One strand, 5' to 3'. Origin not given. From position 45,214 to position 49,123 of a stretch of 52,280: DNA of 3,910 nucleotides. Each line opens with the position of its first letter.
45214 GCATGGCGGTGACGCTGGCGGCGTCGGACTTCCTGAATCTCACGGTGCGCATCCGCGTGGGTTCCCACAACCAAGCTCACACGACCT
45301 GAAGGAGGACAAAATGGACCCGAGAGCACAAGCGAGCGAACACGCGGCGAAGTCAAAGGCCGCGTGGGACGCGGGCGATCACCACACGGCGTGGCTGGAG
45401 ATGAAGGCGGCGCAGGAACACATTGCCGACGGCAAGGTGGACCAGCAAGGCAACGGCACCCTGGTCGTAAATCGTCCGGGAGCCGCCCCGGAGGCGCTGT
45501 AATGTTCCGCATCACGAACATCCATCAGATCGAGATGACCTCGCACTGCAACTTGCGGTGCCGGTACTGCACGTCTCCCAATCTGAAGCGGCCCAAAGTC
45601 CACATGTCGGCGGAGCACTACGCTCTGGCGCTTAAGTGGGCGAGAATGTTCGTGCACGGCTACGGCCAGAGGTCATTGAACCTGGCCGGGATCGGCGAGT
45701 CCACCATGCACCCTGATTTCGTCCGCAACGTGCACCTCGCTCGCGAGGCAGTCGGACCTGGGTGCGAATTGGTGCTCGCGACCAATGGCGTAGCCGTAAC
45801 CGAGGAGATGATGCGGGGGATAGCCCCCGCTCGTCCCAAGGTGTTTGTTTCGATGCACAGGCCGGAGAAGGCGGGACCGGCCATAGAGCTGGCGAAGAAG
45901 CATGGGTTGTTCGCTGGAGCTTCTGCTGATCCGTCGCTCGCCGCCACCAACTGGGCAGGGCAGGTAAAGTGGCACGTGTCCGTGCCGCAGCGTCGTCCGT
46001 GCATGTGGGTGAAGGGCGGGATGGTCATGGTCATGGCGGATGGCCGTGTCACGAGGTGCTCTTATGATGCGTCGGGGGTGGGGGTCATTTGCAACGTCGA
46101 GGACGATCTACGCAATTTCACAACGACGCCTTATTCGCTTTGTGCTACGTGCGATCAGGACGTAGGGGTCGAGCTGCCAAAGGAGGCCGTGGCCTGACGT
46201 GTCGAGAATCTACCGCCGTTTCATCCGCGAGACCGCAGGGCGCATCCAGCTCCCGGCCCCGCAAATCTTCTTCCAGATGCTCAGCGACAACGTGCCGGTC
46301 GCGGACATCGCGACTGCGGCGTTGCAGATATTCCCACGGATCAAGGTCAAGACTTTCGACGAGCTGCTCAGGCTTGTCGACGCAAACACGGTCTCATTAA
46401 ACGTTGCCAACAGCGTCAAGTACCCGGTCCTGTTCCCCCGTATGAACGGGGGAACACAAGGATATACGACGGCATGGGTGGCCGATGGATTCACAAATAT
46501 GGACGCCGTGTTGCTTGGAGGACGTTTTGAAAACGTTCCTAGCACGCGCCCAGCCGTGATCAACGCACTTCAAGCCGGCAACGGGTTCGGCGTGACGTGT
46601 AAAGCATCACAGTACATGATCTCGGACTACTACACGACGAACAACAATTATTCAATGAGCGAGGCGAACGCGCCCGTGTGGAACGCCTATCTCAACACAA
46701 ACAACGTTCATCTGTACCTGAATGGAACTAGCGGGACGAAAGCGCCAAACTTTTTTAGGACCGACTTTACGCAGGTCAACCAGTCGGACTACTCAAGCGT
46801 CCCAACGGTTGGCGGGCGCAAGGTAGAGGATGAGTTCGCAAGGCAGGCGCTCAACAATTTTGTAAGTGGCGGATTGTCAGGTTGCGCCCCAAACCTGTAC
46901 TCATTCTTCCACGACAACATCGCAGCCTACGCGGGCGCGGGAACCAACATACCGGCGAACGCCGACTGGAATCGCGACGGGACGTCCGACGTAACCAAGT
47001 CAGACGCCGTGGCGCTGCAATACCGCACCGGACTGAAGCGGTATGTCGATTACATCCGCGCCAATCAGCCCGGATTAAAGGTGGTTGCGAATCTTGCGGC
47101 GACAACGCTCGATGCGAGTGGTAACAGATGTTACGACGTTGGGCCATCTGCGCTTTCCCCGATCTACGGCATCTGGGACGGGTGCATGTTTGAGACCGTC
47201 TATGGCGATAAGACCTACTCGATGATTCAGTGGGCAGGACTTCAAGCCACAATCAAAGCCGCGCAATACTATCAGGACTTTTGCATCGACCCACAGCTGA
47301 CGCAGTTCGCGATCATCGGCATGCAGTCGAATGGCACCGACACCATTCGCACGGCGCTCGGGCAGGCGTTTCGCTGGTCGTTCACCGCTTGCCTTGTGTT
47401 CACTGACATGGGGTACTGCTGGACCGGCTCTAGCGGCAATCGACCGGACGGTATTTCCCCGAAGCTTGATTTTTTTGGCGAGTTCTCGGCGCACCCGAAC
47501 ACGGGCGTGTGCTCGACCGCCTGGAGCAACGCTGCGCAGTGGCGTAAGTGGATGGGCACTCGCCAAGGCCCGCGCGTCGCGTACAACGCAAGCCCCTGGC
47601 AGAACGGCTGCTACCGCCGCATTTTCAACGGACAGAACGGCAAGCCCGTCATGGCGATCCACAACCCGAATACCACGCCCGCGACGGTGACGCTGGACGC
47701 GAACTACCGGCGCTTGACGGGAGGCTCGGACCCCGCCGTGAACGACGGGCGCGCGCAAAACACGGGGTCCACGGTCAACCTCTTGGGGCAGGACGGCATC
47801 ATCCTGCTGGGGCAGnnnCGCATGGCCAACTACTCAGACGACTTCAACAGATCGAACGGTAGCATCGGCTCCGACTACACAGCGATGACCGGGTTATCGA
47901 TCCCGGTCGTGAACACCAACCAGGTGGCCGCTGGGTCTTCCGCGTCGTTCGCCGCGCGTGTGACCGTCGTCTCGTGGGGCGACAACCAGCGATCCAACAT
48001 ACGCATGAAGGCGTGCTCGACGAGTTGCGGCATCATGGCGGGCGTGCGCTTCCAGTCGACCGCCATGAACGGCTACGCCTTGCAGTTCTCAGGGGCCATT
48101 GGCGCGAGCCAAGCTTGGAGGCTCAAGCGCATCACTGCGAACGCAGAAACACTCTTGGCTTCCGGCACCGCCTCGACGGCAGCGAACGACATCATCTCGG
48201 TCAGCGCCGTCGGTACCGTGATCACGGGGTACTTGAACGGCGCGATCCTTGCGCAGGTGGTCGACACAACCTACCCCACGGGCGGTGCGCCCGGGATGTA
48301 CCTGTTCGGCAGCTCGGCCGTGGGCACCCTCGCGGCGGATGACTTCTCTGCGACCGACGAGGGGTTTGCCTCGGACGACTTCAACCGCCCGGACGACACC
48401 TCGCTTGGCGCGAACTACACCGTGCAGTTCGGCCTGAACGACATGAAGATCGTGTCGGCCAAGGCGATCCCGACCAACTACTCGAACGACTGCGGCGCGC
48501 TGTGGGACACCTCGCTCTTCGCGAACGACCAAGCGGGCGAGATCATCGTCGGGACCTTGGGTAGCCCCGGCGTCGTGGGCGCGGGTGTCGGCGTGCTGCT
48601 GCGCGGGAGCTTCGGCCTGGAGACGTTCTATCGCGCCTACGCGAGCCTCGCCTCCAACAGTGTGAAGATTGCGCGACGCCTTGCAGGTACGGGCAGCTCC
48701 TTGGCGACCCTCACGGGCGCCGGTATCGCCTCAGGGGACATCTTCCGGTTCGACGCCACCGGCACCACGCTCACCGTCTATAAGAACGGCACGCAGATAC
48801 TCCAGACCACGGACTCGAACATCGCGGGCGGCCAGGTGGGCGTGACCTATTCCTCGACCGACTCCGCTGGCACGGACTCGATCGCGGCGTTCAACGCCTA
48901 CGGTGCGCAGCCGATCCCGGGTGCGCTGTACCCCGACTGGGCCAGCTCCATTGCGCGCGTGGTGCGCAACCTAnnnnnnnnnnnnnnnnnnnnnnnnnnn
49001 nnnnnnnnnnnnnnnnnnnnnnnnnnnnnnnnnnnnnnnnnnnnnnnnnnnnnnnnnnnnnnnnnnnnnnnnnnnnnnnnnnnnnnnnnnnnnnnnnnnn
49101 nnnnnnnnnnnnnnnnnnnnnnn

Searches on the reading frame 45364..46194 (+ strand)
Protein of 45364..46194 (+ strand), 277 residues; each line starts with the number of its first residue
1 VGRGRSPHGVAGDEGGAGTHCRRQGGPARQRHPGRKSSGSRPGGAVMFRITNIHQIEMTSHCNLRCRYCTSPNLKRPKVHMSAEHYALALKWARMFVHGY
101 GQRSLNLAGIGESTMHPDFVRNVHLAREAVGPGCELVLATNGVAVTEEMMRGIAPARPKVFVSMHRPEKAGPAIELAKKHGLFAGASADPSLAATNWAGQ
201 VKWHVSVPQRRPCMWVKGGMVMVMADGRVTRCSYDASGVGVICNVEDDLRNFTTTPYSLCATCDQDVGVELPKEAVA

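Call 9: search_protein_families(library=phrogs, proteins=[window:45364-46194:+], max_evalue=0.001)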
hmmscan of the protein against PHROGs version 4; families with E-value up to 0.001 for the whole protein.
window:45364-46194:+ (277 aa): 1 family
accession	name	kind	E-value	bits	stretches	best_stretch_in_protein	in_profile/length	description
phrog_1802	-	other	0.00013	22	1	49-86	41-78/556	radical SAM domain-containing protein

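Call 10: search_protein_families(library=pfam, proteins=[window:45364-46194:+], max_evalue=0.01)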
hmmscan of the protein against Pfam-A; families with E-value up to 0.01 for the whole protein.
window:45364-46194:+ (277 aa): 1 family
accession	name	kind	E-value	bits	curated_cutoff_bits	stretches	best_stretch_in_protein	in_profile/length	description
PF04055.27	Radical_SAM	-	1.9e-10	41.6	29.5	1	56-165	1-110/166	Radical SAM superfamily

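Call 28: search_protein_families(library=ncbifam, proteins=[window:45502-46194:+], max_evalue=0.01)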
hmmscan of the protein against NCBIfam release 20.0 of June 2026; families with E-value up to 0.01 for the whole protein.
window:45502-46194:+ (231 aa): 24 families
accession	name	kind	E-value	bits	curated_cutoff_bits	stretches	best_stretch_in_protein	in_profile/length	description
TIGR04317.1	W_rSAM_matur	equivalog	1.6e-14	53.8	380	1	10-122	8-114/349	tungsten cofactor oxidoreductase radical SAM maturase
TIGR04311.1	rSAM_Geo_metal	subfamily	1e-12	47.8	400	1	9-109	6-102/423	radical SAM/SPASM family putative metalloenzyme maturase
NF038283.1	viperin_w_prok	equivalog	2.6e-12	46.5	180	1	12-110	8-106/281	viperin family antiviral radical SAM protein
TIGR02666.1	moaA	equivalog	4.2e-07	29.2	284.05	1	10-102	14-106/336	GTP 3',8-cyclase MoaA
TIGR04321.1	spiroSPASM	subfamily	1.2e-06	27.5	250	1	9-108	234-331/510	spiro-SPASM protein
TIGR03962.1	mycofact_rSAM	equivalog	1.6e-06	27.5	265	1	10-109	16-107/339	mycofactocin radical SAM maturase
TIGR03978.1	rSAM_paired_1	equivalog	4.1e-06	25.8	370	1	4-109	81-189/466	His-Xaa-Ser system radical SAM maturase HxsB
TIGR02668.1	moaA_archaeal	equivalog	4.7e-06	25.8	325.25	1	9-104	13-102/303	GTP 3',8-cyclase MoaA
NF045646.2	rSAM_Se_TrsS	equivalog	5.4e-06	25.2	490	1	9-102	89-176/441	radical SAM (seleno)protein TrsS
NF001199.0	PRK00164.2-1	equivalog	2e-05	23.9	231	1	9-103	15-103/308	GTP 3',8-cyclase MoaA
TIGR02109.1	PQQ_syn_pqqE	equivalog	3.7e-05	22.8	381.35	1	10-108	11-102/358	pyrroloquinoline quinone biosynthesis protein PqqE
TIGR03906.1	quino_hemo_SAM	equivalog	8.1e-05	21.4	453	1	11-123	99-216/467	quinohemoprotein amine dehydrogenase maturation protein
NF047865.1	rSAM_PapB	equivalog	0.00012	21.5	340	1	11-118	8-119/330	PapB family radical SAM/SPASM ranthipeptide maturase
TIGR04251.1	SCM_rSAM_ScmF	equivalog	0.00013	21.5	400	1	12-119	10-114/353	SynChlorMet cassette radical SAM/SPASM protein ScmF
TIGR04546.1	rSAM_ahbC_deAc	equivalog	0.00032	19.6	650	1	11-106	44-132/390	12,18-didecarboxysiroheme deacetylase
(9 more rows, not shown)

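Call 77: search_solved_structures(query=window:45502-46194:+, max_evalue=0.01)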
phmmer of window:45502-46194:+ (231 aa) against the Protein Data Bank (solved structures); distinct sequences matched with E-value up to 0.01: 1.
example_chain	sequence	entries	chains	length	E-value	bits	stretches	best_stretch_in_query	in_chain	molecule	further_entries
7wzv_A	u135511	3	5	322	0.0011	21.8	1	10-136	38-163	4Fe-4S cluster-binding domain-containing protein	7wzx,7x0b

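Call 93: search_solved_structures(query=A3, max_evalue=0.01)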
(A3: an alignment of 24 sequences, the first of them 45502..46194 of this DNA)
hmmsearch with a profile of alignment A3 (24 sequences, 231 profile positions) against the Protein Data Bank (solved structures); distinct sequences matched with E-value up to 0.01: 31.
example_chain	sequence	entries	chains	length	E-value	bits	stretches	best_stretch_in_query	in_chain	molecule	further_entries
4m7s_A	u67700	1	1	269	2.7e-14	56.6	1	6-202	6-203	BtrN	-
4m7t_A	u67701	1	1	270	2.8e-14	56.5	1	6-202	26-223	BtrN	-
5wgg_A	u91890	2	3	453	1.5e-11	47.6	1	10-120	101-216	Radical SAM domain protein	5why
9gm3_A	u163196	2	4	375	1.5e-09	41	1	10-129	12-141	ChlB radical SAM domain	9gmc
7tol_A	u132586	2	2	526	1.5e-07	34.5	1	7-115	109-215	glycerol dibiphytanyl glycerol tetraether - macrocyclic archaeol synthase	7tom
7wzv_A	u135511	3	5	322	7.5e-07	32.2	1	9-138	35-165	4Fe-4S cluster-binding domain-containing protein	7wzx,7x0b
9dfu_A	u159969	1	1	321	1.5e-06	31.2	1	12-109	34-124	Radical SAM core domain-containing protein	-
9dfn_A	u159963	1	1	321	2.2e-06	30.7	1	13-109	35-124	Radical SAM core domain-containing protein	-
4k37_A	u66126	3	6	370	2.3e-06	30.6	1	13-124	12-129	Anaerobic sulfatase-maturating enzyme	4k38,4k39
4k36_A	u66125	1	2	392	2.7e-06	30.4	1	13-124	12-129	Anaerobic sulfatase-maturating enzyme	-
6y1x_A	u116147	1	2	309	2.7e-06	30.4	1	12-118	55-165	Radical SAM domain protein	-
8vpo_A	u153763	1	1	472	4.6e-06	29.6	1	7-126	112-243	Radical SAM core domain-containing protein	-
7bi7_A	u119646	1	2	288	5.4e-06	29.4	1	10-119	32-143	FeMo cofactor biosynthesis protein NifB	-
7jmb_A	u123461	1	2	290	5.5e-06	29.4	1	10-119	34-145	Nitrogenase iron-molybdenum cofactor biosynthesis protein NifB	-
7jma_A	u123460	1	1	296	5.7e-06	29.3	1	10-119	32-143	Nitrogenase iron-molybdenum cofactor biosynthesis protein NifB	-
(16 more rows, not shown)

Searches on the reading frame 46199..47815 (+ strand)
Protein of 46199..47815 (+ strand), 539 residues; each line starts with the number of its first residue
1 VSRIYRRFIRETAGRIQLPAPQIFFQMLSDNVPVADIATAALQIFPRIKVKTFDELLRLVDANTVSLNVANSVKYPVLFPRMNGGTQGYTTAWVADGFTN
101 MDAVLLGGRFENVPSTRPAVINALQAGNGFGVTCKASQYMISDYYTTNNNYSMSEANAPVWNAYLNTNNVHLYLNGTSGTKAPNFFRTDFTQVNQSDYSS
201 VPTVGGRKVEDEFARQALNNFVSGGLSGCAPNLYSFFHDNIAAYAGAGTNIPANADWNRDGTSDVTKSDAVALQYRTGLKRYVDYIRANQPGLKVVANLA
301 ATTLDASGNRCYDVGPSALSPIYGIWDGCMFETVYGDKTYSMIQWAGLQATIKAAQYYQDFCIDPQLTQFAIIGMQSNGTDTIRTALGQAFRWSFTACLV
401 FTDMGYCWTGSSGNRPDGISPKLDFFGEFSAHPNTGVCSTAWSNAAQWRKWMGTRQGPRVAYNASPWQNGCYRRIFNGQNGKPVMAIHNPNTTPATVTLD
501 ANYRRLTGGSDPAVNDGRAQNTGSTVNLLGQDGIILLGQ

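Call 9: search_protein_families(library=phrogs, proteins=[window:46199-47815:+], max_evalue=0.001)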
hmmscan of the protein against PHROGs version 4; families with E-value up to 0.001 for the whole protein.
window:46199-47815:+ (539 aa): 0 families

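Call 10: search_protein_families(library=pfam, proteins=[window:46199-47815:+], max_evalue=0.01)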
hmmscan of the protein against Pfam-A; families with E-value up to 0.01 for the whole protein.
window:46199-47815:+ (539 aa): 0 families

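Call 28: search_protein_families(library=ncbifam, proteins=[window:46199-47815:+], max_evalue=0.01)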
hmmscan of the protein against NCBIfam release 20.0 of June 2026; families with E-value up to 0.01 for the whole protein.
window:46199-47815:+ (539 aa): 0 families

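Call 76: search_solved_structures(query=window:46199-47815:+, max_evalue=1)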
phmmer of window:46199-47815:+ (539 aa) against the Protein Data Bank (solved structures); distinct sequences matched with E-value up to 1: 2.
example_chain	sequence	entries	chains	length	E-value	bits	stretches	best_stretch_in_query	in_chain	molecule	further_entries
2wr9_A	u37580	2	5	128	0.5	12.2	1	426-517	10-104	LECTIN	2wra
2vnv_A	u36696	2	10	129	0.51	12.2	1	426-517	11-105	BCLA | BC2L-A LECTIN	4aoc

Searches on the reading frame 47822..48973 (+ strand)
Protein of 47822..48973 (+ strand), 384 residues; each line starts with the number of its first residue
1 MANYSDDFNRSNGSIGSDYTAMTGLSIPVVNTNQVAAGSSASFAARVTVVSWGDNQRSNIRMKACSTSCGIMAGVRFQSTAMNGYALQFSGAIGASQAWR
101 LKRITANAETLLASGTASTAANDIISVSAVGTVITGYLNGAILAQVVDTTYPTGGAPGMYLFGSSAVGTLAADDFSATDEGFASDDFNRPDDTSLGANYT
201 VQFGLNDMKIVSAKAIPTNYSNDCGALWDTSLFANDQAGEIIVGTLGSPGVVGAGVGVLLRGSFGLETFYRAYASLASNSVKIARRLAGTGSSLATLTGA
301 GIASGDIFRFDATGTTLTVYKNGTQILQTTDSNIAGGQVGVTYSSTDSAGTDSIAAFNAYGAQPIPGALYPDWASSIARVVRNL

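Call 9: search_protein_families(library=phrogs, proteins=[window:47822-48973:+], max_evalue=0.001)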
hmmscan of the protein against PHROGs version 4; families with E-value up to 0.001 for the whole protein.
window:47822-48973:+ (384 aa): 1 family
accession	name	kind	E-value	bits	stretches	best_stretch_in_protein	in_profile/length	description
phrog_2804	-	head and packaging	3.1e-17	63.9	1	183-335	42-201/239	virion structural protein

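Call 10: search_protein_families(library=pfam, proteins=[window:47822-48973:+], max_evalue=0.01)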
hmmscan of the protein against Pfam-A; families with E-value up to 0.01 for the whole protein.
window:47822-48973:+ (384 aa): 0 families

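Call 28: search_protein_families(library=ncbifam, proteins=[window:47822-48973:+], max_evalue=0.01)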
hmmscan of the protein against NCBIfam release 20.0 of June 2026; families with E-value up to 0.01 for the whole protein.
window:47822-48973:+ (384 aa): 0 families
